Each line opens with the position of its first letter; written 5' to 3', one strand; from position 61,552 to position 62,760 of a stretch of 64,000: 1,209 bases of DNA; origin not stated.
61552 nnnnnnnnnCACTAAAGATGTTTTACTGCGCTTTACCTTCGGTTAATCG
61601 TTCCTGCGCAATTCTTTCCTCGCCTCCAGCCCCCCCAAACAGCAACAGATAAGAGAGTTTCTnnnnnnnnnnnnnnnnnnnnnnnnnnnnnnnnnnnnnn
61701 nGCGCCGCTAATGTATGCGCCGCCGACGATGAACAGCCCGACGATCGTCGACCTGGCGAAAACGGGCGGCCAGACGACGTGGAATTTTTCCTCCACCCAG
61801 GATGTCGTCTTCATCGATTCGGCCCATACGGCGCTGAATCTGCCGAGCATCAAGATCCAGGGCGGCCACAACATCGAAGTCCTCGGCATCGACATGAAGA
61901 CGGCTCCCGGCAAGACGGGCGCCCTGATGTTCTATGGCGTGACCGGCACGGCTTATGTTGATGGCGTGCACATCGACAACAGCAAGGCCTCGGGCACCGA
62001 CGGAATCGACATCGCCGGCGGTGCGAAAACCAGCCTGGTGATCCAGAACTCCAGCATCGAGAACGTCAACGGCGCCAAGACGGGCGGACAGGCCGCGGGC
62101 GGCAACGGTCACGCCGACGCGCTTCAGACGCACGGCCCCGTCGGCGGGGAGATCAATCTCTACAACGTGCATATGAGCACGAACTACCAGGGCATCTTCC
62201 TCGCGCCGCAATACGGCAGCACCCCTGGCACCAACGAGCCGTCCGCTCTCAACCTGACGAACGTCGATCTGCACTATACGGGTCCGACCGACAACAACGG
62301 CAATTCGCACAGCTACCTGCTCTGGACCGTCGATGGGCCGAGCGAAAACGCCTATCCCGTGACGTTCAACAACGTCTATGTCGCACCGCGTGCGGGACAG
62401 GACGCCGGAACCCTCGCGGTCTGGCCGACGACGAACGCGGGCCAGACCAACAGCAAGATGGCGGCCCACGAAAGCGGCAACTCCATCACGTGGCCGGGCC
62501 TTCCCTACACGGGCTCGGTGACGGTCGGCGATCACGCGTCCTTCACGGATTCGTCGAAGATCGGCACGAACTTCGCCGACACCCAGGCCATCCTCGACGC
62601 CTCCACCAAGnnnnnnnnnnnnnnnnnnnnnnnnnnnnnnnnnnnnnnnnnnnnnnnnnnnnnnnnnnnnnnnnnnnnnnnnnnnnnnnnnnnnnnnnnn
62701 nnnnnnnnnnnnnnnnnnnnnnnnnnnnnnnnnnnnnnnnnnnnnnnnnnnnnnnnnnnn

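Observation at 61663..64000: Unlisted giant modular gene made of tandem copies of an unassigned ~300-aa domain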

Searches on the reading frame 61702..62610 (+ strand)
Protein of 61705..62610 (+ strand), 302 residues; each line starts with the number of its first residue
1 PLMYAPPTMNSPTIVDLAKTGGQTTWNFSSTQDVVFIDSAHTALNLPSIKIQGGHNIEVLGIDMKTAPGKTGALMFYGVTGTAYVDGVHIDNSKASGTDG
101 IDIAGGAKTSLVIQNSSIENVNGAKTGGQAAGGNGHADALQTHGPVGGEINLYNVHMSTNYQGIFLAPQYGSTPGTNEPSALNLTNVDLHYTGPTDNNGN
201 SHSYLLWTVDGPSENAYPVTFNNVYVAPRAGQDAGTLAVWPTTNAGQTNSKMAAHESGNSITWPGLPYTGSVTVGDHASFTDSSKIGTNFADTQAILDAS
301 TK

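Call 7: find_homologous_proteins(query=window:61702-62604:+)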
Query seq(301 aa) (301 aa): 10 proteins with E <= 0.001 among 1321 candidates.
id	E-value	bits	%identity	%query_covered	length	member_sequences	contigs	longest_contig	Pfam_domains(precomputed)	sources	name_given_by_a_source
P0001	2.6e-112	393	62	100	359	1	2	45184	-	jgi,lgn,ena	-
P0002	2.7e-105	370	61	100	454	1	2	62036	-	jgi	jgi:hypothetical protein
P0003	7.2e-104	365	59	100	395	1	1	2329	-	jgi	jgi:hypothetical protein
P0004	5.5e-101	356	57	100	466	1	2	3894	-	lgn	-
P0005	4.7e-96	339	57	97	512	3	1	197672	-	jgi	jgi:hypothetical protein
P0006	2.6e-95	337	56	99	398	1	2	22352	-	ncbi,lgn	ncbi:MAG: hypothetical protein ACM31L_06420 [Actinomycetota bacterium]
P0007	3.7e-89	317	55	100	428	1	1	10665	-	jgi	jgi:hypothetical protein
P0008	1.8e-84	301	51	99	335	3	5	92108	-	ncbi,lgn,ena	-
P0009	2.5e-84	301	51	100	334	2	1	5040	-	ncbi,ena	-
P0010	1.5e-74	269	47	100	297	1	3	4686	-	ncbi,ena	-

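Call 8: search_solved_structures(query=window:61702-62604:+, max_evalue=10)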
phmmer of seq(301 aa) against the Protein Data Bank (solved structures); distinct sequences matched with E-value up to 10: 0.

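Call 16: find_encoding_contigs(protein=P0005, flank=10000, max_places=3)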
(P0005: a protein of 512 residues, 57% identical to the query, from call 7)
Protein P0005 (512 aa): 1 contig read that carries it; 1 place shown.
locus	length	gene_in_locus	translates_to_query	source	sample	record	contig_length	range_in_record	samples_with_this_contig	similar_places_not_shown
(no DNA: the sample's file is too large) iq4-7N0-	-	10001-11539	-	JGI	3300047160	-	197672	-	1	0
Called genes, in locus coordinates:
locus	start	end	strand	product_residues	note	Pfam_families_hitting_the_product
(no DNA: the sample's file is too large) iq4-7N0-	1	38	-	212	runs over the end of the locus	PF09476:Pilus_CpaD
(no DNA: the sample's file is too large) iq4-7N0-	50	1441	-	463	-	PF13629:T2SS-T3SS_pil_N, PF00263:Secretin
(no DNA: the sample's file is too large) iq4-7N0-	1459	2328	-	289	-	PF08666:SAF (faint), PF16976:RcpC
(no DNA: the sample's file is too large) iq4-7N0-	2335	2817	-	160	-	PF01478:Peptidase_A24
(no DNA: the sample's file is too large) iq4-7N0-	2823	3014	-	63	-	-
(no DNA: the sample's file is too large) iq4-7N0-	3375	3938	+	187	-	PF01475:FUR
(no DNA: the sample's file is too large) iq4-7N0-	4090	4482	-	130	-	PF01814:Hemerythrin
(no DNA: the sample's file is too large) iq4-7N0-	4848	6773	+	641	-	PF07696:7TMR-DISMED2, PF07695:7TMR-DISM_7TM, PF00512:HisKA, PF02518:HATPase_c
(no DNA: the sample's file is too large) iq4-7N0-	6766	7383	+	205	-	PF03848:TehB (weak), PF13489:Methyltransf_23, PF08241:Methyltransf_11, PF08242:Methyltransf_12, PF13649:Methyltransf_25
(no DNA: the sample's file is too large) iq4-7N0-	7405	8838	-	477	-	PF00015:MCPsignal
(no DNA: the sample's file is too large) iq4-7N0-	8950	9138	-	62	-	-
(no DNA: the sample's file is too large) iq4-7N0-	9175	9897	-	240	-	-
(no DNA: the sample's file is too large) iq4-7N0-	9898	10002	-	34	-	-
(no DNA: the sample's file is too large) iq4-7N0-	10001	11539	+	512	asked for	-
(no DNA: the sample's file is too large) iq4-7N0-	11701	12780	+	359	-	PF13493:DUF4118, PF00512:HisKA (weak), PF02518:HATPase_c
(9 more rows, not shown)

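Call 17: find_encoding_contigs(protein=P0008, flank=10000, max_places=3)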
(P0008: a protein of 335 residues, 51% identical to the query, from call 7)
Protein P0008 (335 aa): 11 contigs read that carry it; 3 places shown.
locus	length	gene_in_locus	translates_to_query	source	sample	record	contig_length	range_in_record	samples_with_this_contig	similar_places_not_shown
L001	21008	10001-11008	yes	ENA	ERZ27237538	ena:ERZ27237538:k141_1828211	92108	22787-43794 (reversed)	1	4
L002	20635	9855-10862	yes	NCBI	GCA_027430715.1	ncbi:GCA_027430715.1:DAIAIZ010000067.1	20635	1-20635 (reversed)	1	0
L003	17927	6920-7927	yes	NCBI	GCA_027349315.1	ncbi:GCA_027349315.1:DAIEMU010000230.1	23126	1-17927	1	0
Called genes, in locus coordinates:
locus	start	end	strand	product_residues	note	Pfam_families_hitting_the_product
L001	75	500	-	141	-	PF05443:ROS_MUCR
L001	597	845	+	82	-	PF01206:TusA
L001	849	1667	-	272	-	-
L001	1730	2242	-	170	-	PF02559:CarD_TRCF_RID, PF21095:CarD_C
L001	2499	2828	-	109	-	PF12797:Fer4_2 (faint), PF12837:Fer4_6 (faint), PF13237:Fer4_10 (faint), PF14697:Fer4_21 (faint), PF12838:Fer4_7 (weak), PF13187:Fer4_9 (weak), PF00037:Fer4, PF11953:DUF3470, +2 more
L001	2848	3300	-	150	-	PF05099:TerB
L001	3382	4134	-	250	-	PF03741:TerC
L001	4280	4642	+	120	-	PF01312:Bac_export_2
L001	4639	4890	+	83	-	-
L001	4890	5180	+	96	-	PF04347:FliO (weak)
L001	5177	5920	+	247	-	PF00813:FliP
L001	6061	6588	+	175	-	PF00011:HSP20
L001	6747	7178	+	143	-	PF00571:CBS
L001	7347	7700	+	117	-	PF09361:Phasin_2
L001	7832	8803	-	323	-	PF08240:ADH_N, PF00107:ADH_zinc_N, PF13602:ADH_zinc_N_2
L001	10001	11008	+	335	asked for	-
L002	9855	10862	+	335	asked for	-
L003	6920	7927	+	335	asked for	-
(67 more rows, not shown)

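Call 18: find_encoding_contigs(protein=P0001, flank=10000, max_places=3)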
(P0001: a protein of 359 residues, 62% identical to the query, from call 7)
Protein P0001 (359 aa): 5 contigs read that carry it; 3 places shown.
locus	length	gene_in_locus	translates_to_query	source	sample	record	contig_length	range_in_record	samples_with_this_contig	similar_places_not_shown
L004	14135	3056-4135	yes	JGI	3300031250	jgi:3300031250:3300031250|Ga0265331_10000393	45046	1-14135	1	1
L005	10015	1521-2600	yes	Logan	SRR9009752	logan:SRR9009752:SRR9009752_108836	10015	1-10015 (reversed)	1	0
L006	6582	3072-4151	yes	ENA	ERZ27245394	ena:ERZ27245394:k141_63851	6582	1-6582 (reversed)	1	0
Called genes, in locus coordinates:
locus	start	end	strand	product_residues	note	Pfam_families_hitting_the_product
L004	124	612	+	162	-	PF02371:Transposase_20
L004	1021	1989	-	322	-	PF08240:ADH_N, PF00107:ADH_zinc_N, PF13602:ADH_zinc_N_2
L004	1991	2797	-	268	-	-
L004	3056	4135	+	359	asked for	-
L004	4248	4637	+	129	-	PF00034:Cytochrom_C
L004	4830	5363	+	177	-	-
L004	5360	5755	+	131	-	PF07332:Phage_holin_3_6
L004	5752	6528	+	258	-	PF12277:DUF3618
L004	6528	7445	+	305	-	PF03631:Virul_fac_BrkB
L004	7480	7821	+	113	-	-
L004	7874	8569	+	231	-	PF00027:cNMP_binding, PF13545:HTH_Crp_2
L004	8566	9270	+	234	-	PF00027:cNMP_binding, PF13545:HTH_Crp_2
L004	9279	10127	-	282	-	PF02817:E3_binding, PF00198:2-oxoacid_dh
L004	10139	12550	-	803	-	PF13292:DXP_synthase_N (faint), PF00456:Transketolase_N, PF02779:Transket_pyr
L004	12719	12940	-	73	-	PF07750:GcrA (weak)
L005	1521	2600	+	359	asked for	-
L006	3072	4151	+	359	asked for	-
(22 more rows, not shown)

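Call 19: find_related_loci(query=A2, collection=genome_contigs, flank=10000)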
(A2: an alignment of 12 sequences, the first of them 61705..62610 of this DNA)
Query A2 (302 aa) in genome_contigs; peptide patterns used: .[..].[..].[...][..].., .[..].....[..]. (x = any residue, [..] = any of these).
309 stretches matched a pattern; 11 encode a relative of the query (tblastn E <= 1e-3); 11 distinct loci.
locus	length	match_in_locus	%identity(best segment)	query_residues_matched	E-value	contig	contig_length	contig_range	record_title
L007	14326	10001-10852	56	1-296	4e-103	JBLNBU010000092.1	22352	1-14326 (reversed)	MAG: Actinomycetota bacterium isolate MAG143 PRJNA950955_bin5_renamed_91, whole genome shotgun sequence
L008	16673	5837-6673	51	1-297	1e-85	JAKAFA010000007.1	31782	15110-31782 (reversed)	MAG: Proteobacteria bacterium isolate WY1.bin62 NODE_2006_length_31782_cov_1.989765, whole genome shotgun sequence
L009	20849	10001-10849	51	1-301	2e-85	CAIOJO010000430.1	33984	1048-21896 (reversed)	MAG: uncultured Telmatospirillum sp. isolate AlinenLipids_bin-4733 genome assembly, contig: bin-4733:430/568, whole geno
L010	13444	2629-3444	47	2-290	2e-72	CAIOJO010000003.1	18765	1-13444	MAG: uncultured Telmatospirillum sp. isolate AlinenLipids_bin-4733 genome assembly, contig: bin-4733:003/568, whole geno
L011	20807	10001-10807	41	2-290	2e-56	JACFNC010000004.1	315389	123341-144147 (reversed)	MAG: Rhodospirillales bacterium isolate BROCD014 NODE_23_length_315389_cov_27.254771, whole genome shotgun sequence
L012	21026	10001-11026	27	2-290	3e-22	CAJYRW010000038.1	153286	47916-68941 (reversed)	MAG: uncultured Sphingomonas sp. isolate S1C143502_SP285 genome assembly, contig: S1Ck127_343153, whole genome shotgun s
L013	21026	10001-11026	27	2-290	6e-22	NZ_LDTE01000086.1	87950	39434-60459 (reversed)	Sphingomonas sanguinis strain SB4 contig_86, whole genome shotgun sequence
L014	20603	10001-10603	31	82-290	2e-19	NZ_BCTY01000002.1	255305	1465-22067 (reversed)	Sphingomonas sanguinis NBRC 13937, whole genome shotgun sequence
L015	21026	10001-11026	26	2-290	1e-19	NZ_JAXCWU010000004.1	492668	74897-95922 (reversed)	Sphingomonas sp. CFBP8993 CFBP8993_4, whole genome shotgun sequence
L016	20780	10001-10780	26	4-259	8e-17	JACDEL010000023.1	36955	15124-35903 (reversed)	MAG: Chloroflexi bacterium isolate MGR_bin359 SD2903_NODE_106_length_36955_cov_1.642609, whole genome shotgun sequence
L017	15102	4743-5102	29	50-169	2e-6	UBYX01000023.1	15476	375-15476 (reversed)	Rhizobiales bacterium isolate AFS054504 genome assembly, contig: contig_23, whole genome shotgun sequence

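Call 24: predict_structure(alignment_id=A2)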
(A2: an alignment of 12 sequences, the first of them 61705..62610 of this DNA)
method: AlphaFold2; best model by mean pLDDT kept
length: 302 residues; sequences in the alignment: 12
mean_pLDDT: 83.1   pTM: 0.86
mean pLDDT of the five models: 83.1, 80.4, 77.6, 77.5, 76.9
residues with pLDDT >= 90: 126; 70-90: 124; 50-70: 45; < 50: 7
segments of 3 or more residues with pLDDT < 50: 130-134
pLDDT, mean of each block of 10 residues (from residue 1): 83 91 92 92 86 94 78 85 93 82 81 93 62 67 82 93 73 67 94 82 84 83 94 89 70 90 94 90 66 68 58
secondary structure, 60 per line:
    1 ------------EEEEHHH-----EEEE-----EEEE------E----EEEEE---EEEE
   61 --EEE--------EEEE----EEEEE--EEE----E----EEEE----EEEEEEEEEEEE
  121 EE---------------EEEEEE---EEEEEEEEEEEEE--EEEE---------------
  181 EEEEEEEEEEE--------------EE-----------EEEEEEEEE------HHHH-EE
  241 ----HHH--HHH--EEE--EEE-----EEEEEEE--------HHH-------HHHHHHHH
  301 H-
elements in order: E13-16 E25-28 E34-37 E49-53 E57-60 E63-65 E74-77 E82-86 E89-91 E101-104 E109-122 E138-143 E147-159 E162-165 E181-191 E219-227 H234-237 E255-257 E260-262 E268-274 H293-301

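Call 29: fold_search(model_id=the predicted structure, library=pdb)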
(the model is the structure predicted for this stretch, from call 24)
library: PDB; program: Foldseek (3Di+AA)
matches with E <= 10: 142; with E <= 0.001: 0
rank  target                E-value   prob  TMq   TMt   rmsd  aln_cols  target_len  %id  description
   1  5gkd_A                3.7e-02  0.75  0.32  0.16  11.5       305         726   13  Structure of PL6 family alginate lyase AlyGC (released 2017-02-08)
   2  7dmk_B                1.2e-01  0.95  0.42  0.20   8.8       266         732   10  PL6 alginate lyase BcAlyPL6 (released 2021-10-06)
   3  8bwk_B                2.4e-01  0.63  0.35  0.16  12.9       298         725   12  Metagenomic derived PL6 alginate lyase (released 2023-12-20)
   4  5c1c                  3.4e-01  0.30  0.32  0.32  12.0       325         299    9  Crystal Structure of the Pectin Methylesterase from Aspergillus niger in Deglycosylated Form (released 2015-07-01)
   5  8u1o_o                4.5e-01  0.07  0.17  0.10  14.8       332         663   12  In situ cryo-EM structure of bacteriophage P22 tailspike protein complex at 3.4A resolution (released 2023-11-29)
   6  4yza_A                6.2e-01  0.44  0.31  0.45  10.1       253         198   10  C. bescii Family 3 pectate lyase double mutant K108A/Q111A in complex with trigalacturonic acid (released 2015-12-23)
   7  1tyu_A                6.5e-01  0.05  0.16  0.11  16.0       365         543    7  STRUCTURE OF TAILSPIKE-PROTEIN (released 1997-07-23)
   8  8bwk_C                6.9e-01  0.38  0.34  0.17  10.4       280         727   10  Metagenomic derived PL6 alginate lyase (released 2023-12-20)
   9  1qa1                  7.2e-01  0.04  0.17  0.12  15.7       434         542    9  TAILSPIKE PROTEIN, MUTANT V331G (released 2000-01-12)
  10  1qq1                  7.6e-01  0.02  0.12  0.09  16.5       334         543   11  TAILSPIKE PROTEIN, MUTANT E359G (released 2000-04-12)
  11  2vfn                  7.9e-01  0.03  0.12  0.09  15.4       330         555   12  Low Temperature Structure of P22 Tailspike Protein Fragment (109-666), Mutant V125A (released 2008-12-16)
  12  2vfq                  7.9e-01  0.02  0.12  0.09  16.4       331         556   12  Low Temperature Structure of P22 Tailspike Protein Fragment (109-666), Mutant V450A (released 2008-12-16)
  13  4mxn_D                8.3e-01  0.06  0.13  0.17  14.7       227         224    5  Crystal structure of a putative glycosyl hydrolase (PARMER_00599) from Parabacteroides merdae ATCC 43184 at 1.95 A res (released 2013-10-23)
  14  2vfp                  8.3e-01  0.02  0.13  0.09  17.1       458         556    8  Low Temperature Structure of P22 Tailspike Protein Fragment (109-666), Mutant V349L (released 2008-12-16)
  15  3grh                  8.7e-01  0.33  0.35  0.28   9.4       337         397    9  Crystal structure of escherichia coli ybhc (released 2009-04-07)
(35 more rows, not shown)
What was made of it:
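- The beta-helix fold is also used by adhesins; the TibA passenger appears among the weak Foldseek matches (call 29, rank 48).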

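Call 30: fold_search(model_id=the predicted structure, library=viral)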
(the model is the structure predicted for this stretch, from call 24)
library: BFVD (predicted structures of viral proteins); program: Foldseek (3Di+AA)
matches with E <= 10: 335; with E <= 0.001: 0
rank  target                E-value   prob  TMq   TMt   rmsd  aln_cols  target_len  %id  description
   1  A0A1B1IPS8            5.5e-02  0.60  0.30  0.27  13.8       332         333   14  (no name in the UniProt tables at hand)
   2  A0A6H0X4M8            7.0e-02  1.00  0.45  0.23   5.6       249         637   12  (no name in the UniProt tables at hand)
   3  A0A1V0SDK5            8.5e-02  0.08  0.14  0.06  15.1       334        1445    9  GMC-type oxidoreductase [Indivirus ILV1]
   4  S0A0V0                1.4e-01  0.25  0.25  0.17  15.6       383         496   12  Pectate lyase [Cellulophaga phage phi10:1]
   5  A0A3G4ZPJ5            1.7e-01  0.11  0.16  0.10  13.3       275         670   12  Right handed beta helix domain-containing protein [Barrevirus sp.]
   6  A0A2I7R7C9            2.1e-01  0.91  0.35  0.13   6.8       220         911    8  (no name in the UniProt tables at hand)
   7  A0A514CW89            2.3e-01  0.21  0.26  0.12  12.9       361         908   11  Putative tail fiber protein [Achromobacter phage vB_AxyP_19-32_Axy24]
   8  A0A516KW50            2.4e-01  0.93  0.44  0.26   7.3       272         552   13  (no name in the UniProt tables at hand)
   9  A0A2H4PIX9            2.6e-01  0.18  0.25  0.14  12.8       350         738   10  Putative tail fiber protein [Corynebacterium phage phi674]
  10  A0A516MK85            2.7e-01  0.09  0.20  0.11  14.0       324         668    6  (no name in the UniProt tables at hand)
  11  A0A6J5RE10            2.8e-01  0.28  0.31  0.26  15.0       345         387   10  Pectate lyase superfamily protein [uncultured Caudovirales phage]
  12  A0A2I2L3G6            2.9e-01  0.38  0.36  0.13  10.2       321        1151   12  Collagen-like protein [Orpheovirus IHUMI-LCC2]
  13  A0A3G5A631            3.2e-01  0.10  0.21  0.18  14.4       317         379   10  Uncharacterized protein [Hyperionvirus sp.]
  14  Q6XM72                3.6e-01  0.07  0.16  0.13  14.1       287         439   12  FirrV-1-A15 [Feldmannia irregularis virus a]
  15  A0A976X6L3            4.5e-01  0.20  0.32  0.12  12.3       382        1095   13  (no name in the UniProt tables at hand)
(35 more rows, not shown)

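Call 34: search_protein_representatives(alignment_id=A2)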
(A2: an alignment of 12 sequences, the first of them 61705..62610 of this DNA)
Query: 12 sequences, 294 profile positions. Proteins with E-value up to 0.001 (for the whole library): 843; up to 1e-10: 464; up to 1e-30: 49. The best 150 are listed.
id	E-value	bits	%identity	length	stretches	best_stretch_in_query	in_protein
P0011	2.4e-298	1001.7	-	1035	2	2-293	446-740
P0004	8.0e-163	556.8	-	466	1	1-293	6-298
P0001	2.1e-149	512.8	-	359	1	1-293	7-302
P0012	1.9e-120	417.7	-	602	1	5-287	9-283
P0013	4.1e-110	383.8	-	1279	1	5-293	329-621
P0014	1.8e-80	286.5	-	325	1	4-282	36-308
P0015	1.6e-78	280.1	-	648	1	3-282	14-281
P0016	5.4e-77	275.1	-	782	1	3-281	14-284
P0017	5.1e-75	268.6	-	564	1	3-286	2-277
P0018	7.5e-65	235.2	-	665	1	3-281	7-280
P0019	2.4e-62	227.0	-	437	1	3-290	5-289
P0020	2.2e-60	220.6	-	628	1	6-281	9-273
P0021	3.4e-57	210.1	-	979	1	2-281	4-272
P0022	9.6e-54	198.8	-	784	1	4-267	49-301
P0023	5.1e-53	196.4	-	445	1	3-280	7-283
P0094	1.7e-25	106.0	-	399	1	3-280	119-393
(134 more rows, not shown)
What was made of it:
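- Checked: The + frame product has hundreds of homologues (calls 7, 34).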

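Call 37: find_encoding_contigs(protein=P0011, flank=10000, max_places=4)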
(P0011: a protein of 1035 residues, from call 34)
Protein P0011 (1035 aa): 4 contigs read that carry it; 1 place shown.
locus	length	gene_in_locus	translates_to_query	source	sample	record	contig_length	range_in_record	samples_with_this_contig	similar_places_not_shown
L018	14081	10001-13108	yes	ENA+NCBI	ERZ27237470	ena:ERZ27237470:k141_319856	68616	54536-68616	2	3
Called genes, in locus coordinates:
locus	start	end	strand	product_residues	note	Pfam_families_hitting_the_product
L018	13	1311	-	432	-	PF04286:DUF445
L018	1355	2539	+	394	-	PF04339:FemAB_like, PF13480:Acetyltransf_6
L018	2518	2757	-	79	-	PF02700:PurS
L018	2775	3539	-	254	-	PF01259:SAICAR_synt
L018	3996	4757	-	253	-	PF05742:TANGO2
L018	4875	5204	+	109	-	PF07345:ATPaseInh_sub_z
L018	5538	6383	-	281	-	PF00561:Abhydrolase_1, PF12146:Hydrolase_4 (weak), PF12697:Abhydrolase_6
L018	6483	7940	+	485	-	PF00171:Aldedh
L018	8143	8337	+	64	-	-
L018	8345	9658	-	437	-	PF00206:Lyase_1, PF10397:ADSL_C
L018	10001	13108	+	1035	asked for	-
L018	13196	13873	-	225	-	PF00027:cNMP_binding, PF13545:HTH_Crp_2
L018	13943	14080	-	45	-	?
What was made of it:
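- The gene is identical on independently assembled contigs (4 contigs, call 37).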

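Call 43: search_protein_families(library=pfam, alignment_id=A3, max_evalue=0.01)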
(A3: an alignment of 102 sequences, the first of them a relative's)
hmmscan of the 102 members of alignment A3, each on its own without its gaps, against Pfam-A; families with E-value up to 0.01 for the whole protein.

A. member 1, P0012 (602 aa): 1 family
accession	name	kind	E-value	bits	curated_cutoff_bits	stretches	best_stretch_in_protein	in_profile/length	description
PF00353.25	HemolysinCabind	-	2e-10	40.9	23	2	432-464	2-34/36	RTX calcium-binding nonapeptide repeat (4 copies)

B. families by the number of members that match (of 102 scanned): 34 families (the first 25 are shown)
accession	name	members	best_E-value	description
PF00353.25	HemolysinCabind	12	7.5e-97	RTX calcium-binding nonapeptide repeat (4 copies)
PF16841.11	CBM60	5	1.2e-42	Ca-dependent carbohydrate-binding module xylan-binding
PF03422.21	CBM_6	4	4.6e-40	Carbohydrate binding module (family 6)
PF18099.7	CBM_35_2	4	1.6e-16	Carbohydrate binding module (family 35)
PF08548.17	Peptidase_M10_C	3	3.1e-13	Peptidase M10 serralysin C terminal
PF00041.27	fn3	2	1.8e-11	Fibronectin type III domain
PF02018.23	CBM_4_9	2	0.002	Carbohydrate binding domain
PF23197.1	IG_AIR9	2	0.0025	AIR9 A9 domain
PF11721.14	Malectin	1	1.5e-22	Malectin domain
PF17957.7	Big_7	1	3.9e-19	Bacterial Ig domain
PF04610.19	TrbL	1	3.3e-17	TrbL/VirB6 plasmid conjugal transfer protein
PF13385.13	Laminin_G_3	1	7.5e-17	Concanavalin A-like lectin/glucanases superfamily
PF24517.2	CBM96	1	2.8e-13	Carbohydrate-binding module family 96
PF00754.31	F5_F8_type_C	1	2.4e-12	F5/8 type C domain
PF22633.2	F5_F8_type_C_2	1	2.8e-11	NedA-like, galactose-binding domain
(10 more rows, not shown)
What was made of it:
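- On RTX / type I secretion substrates: Twelve of 102 relatives do have such repeats (call 43).
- Among 102 relatives the module is fused to CBM60, CBM6, CBM35, CBM4_9, CBM96, malectin and F5/8-C domains (call 43). 12 of 102 relatives carry RTX repeats and 3 carry the serralysin C-terminal domain (call 43).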
